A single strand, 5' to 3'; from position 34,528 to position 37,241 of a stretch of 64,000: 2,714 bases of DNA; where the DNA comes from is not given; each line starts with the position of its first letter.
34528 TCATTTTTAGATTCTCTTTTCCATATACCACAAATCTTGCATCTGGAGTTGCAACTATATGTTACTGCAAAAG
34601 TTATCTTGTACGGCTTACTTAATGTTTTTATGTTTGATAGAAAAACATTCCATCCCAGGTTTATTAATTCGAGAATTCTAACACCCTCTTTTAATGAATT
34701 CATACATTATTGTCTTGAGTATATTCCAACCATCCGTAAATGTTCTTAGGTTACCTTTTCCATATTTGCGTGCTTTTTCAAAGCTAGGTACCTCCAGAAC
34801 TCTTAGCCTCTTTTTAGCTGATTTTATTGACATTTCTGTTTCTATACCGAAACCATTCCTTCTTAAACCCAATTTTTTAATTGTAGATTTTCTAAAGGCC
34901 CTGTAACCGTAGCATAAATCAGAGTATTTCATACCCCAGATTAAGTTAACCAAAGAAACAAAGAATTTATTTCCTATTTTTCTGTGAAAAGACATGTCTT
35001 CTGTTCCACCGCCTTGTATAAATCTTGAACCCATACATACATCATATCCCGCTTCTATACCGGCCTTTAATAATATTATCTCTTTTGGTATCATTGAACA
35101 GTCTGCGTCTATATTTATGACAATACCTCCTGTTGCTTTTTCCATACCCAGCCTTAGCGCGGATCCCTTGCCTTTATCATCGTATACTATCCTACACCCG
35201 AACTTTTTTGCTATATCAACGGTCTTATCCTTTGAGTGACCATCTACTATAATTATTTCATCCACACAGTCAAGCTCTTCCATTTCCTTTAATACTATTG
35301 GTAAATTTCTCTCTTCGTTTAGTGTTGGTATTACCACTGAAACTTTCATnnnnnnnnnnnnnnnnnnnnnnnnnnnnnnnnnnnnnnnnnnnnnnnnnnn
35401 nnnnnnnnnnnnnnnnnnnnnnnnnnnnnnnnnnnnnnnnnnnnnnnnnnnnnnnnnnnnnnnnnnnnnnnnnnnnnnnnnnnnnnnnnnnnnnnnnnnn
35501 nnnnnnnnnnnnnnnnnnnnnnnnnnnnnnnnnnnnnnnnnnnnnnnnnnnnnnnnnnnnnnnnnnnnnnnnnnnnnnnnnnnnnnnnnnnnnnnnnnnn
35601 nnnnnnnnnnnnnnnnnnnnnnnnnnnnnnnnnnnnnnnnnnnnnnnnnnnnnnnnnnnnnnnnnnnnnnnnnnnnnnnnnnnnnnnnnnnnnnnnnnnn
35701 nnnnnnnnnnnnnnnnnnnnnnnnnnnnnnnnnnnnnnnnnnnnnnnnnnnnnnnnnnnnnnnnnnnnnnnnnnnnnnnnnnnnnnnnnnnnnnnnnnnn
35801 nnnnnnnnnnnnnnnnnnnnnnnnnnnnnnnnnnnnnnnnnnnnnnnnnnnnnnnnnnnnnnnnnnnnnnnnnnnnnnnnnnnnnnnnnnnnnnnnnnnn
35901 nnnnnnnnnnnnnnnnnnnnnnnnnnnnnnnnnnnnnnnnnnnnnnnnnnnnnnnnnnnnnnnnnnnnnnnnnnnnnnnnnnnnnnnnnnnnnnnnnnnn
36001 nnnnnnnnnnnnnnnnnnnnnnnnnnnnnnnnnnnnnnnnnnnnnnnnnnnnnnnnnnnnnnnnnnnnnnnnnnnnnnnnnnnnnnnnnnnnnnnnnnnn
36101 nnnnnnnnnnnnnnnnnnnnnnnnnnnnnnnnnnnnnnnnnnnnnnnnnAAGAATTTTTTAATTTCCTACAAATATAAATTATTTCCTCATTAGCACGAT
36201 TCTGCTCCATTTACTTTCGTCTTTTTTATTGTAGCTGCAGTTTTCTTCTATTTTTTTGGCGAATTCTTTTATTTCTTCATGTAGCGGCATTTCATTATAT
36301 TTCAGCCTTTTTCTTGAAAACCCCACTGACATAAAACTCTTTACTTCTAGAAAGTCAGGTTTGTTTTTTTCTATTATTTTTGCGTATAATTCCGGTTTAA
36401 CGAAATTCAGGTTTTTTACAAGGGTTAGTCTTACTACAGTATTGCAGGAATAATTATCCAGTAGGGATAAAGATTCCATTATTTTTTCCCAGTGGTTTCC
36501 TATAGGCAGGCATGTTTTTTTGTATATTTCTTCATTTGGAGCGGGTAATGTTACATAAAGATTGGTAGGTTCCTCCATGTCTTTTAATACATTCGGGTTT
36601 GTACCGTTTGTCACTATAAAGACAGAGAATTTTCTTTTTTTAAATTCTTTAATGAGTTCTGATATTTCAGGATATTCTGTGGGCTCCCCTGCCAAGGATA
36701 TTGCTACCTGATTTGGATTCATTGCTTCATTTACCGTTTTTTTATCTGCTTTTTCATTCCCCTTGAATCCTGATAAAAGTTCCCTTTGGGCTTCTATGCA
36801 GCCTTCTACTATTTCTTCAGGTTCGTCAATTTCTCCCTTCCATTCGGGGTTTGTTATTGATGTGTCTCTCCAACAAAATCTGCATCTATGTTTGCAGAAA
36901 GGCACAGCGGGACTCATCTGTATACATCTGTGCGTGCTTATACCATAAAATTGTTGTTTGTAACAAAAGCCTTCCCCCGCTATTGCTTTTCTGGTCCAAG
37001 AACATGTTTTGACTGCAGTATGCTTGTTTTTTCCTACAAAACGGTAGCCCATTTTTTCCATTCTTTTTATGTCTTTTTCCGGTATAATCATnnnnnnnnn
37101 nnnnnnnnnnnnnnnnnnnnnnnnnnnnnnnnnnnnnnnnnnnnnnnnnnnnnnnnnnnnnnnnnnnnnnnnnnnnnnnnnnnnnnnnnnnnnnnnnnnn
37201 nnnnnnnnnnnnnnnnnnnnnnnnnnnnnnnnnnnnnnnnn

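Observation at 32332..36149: Operon of an anchored surface protein, GT2, radical SAM/SPASM and B12-radical SAM: possible post-translational maturation system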

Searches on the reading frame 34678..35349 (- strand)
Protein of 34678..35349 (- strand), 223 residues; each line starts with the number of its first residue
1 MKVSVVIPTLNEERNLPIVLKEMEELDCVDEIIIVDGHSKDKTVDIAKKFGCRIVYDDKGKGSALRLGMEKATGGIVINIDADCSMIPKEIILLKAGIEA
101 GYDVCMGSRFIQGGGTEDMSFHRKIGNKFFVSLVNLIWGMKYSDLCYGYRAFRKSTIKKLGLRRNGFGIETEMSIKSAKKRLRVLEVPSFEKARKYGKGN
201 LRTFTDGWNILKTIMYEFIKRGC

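Call 3: search_protein_families(library=pfam, proteins=[window:34678-35349:-], max_evalue=0.01)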
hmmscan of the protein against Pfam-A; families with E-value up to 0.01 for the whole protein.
window:34678-35349:- (223 aa): 2 families
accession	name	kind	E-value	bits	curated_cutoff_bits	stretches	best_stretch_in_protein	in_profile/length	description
PF00535.33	Glycos_transf_2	-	1.2e-25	90.8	23.3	1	4-160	1-167/168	Glycosyl transferase family 2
PF10111.15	Glyco_tranf_2_2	-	3.4e-05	23.9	27.3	1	4-86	1-94/276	Glycosyltransferase like family 2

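Call 4: search_protein_families(library=ncbifam, proteins=[window:34678-35349:-], max_evalue=0.01)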
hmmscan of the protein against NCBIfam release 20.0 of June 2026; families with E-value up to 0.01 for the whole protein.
window:34678-35349:- (223 aa): 15 families
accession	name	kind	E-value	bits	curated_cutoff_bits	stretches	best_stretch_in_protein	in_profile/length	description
TIGR04182.1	glyco_TIGR04182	equivalog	4.1e-44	151.1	325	1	2-215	1-215/293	S-layer glycoprotein N-glycosyltransferase AglJ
NF041391.1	DPhHxTase_Halo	equivalog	2.7e-24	85.3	375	1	9-215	3-206/213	dolichyl-phosphate hexose transferase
TIGR04283.1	glyco_like_mftF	equivalog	2.6e-19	69.7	182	1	3-90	1-88/221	TIGR04283 family arsenosugar biosynthesis glycosyltransferase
NF058614.1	PPMAGASynPpgS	equivalog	7.4e-15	55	370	1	3-212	2-217/226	polyprenyl-phospho-N-acetylgalactosaminyl synthase PpgS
NF007986.1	PRK10714.1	equivalog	1.8e-14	53.5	529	1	2-199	7-208/316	undecaprenyl-phosphate 4-deoxy-4-formamido-L-arabinose transferase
NF010496.0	PRK13915.1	equivalog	1.9e-14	53.5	262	1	2-88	32-131/307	glucosyl-3-phosphoglycerate synthase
NF047588.1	GlcsyltransPgfSStrep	equivalog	4.2e-10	39.3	500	1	1-159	1-166/308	glycosyltransferase PgfS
NF045692.1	OglycostaseCruG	equivalog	2.8e-08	33.1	600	1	2-111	42-167/386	2'-O-glycosyltransferase CruG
TIGR03937.1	PgaC_IcaA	equivalog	8.4e-08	31.6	422.3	1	2-85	46-137/407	poly-beta-1,6-N-acetyl-D-glucosamine synthase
NF041875.1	EPS_EpsD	equivalog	2.6e-07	30.4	370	1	3-89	1-95/325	exopolysaccharide biosynthesis glycosyltransferase EpsD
TIGR03965.1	mycofact_glyco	equivalog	1e-06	28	280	1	2-86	75-167/467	mycofactocin biosynthesis glycosyltransferase MftF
NF050050.1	ProtGlycPglI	equivalog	3.6e-06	26.6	500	1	2-116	3-126/306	GalNAc(5)-diNAcBac-PP-undecaprenol beta-1,3-glucosyltransferase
NF007482.0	PRK10073.1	equivalog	5.2e-06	25.7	423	1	2-89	7-101/334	glycosyltransferase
NF038302.1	EPS_HpsE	equivalog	1.7e-05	23.9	300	1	2-52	2-56/307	hormogonium polysaccharide biosynthesis glycosyltransferase HpsE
TIGR03111.1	glyc2_xrt_Gpos1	hypoth_equivalog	0.00065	18.6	363.95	1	2-91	50-149/439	TIGR03111 family XrtG-associated glycosyltransferase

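Call 79: search_solved_structures(query=window:34678-35349:-, max_evalue=0.00001)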
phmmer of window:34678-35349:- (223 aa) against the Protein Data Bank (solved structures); distinct sequences matched with E-value up to 0.00001: 10.
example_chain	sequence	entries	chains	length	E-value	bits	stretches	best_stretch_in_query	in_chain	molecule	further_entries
5mlz_A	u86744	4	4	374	2.1e-21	80.2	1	1-203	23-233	Dolichol monophosphate mannose synthase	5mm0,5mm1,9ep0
9hwj_A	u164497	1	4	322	2.4e-10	44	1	2-199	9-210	Undecaprenyl-phosphate 4-deoxy-4-formamido-L-arabinose transferase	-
9bhc_C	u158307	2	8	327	5.4e-09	39.6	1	2-197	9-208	Undecaprenyl-phosphate 4-deoxy-4-formamido-L-arabinose transferase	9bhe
8vxh_A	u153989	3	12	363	7.2e-09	39.2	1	2-197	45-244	Undecaprenyl-phosphate 4-deoxy-4-formamido-L-arabinose transferase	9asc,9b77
9omm_A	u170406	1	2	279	1e-07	35.4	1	3-118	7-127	Glycosyltransferase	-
9omh_A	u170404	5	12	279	1e-07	35.4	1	3-118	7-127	Glycosyltransferase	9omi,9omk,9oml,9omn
9omj_A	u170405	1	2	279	1e-07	35.4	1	3-118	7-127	Glycosyltransferase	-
5ekp_C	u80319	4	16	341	2e-06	31.2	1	2-126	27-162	Uncharacterized glycosyltransferase sll0501 | Glycosyltransferase sll0501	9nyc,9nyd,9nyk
5eke_A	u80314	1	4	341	2e-06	31.2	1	2-126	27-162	Uncharacterized glycosyltransferase sll0501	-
9nye_A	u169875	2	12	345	2.1e-06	31.1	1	2-126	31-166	Glycosyltransferase sll0501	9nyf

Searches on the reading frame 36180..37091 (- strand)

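Call 3: search_protein_families(library=pfam, proteins=[window:36180-37091:-], max_evalue=0.01)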
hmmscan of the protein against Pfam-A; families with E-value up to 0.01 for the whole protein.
window:36180-37091:- (303 aa): 4 families
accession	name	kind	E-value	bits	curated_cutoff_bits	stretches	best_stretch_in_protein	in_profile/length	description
PF08608.17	Wyosine_form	-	6.4e-16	58.8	22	1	243-301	2-61/63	Wyosine base formation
PF04055.27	Radical_SAM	-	1.9e-15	57.9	29.5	1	63-230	4-156/166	Radical SAM superfamily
PF00702.32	Hydrolase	-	7.6e-05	23.6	26.4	1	94-193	54-163/191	haloacid dehalogenase-like hydrolase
PF13419.12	HAD_2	-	0.002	18.7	23.8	1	116-173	61-114/178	Haloacid dehalogenase-like hydrolase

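Call 4: search_protein_families(library=ncbifam, proteins=[window:36180-37091:-], max_evalue=0.01)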
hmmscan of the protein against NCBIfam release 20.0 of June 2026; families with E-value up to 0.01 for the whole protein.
window:36180-37091:- (303 aa): 8 families
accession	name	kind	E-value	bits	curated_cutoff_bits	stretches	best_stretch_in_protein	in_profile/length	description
TIGR03972.1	rSAM_TYW1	equivalog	9.3e-119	395.9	317.95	1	9-301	3-296/297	4-demethylwyosine synthase TYW1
TIGR02495.1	NrdG2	equivalog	1.1e-10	41.2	131.15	1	134-230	70-169/193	anaerobic ribonucleoside-triphosphate reductase activating protein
NF038283.1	viperin_w_prok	equivalog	6.1e-07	28.9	180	1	65-165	11-94/281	viperin family antiviral radical SAM protein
TIGR04317.1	W_rSAM_matur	equivalog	9.8e-06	24.9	380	1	120-164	45-89/349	tungsten cofactor oxidoreductase radical SAM maturase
TIGR04321.1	spiroSPASM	subfamily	3.8e-05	22.5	250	1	120-193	275-360/510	spiro-SPASM protein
TIGR04082.1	rSAM_for_selen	equivalog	0.00029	19.7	350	1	131-279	252-397/516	thio(seleno)oxazole modification radical SAM maturase SbtM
NF043069.1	T4HPD_activ_SAM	equivalog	0.00038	19.9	425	1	51-282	48-289/299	trans-4-hydroxy-L-proline dehydratase activase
TIGR02494.1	PFLE_PFLC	subfamily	0.00089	18.6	174.35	1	51-281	45-278/293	glycyl-radical enzyme activating protein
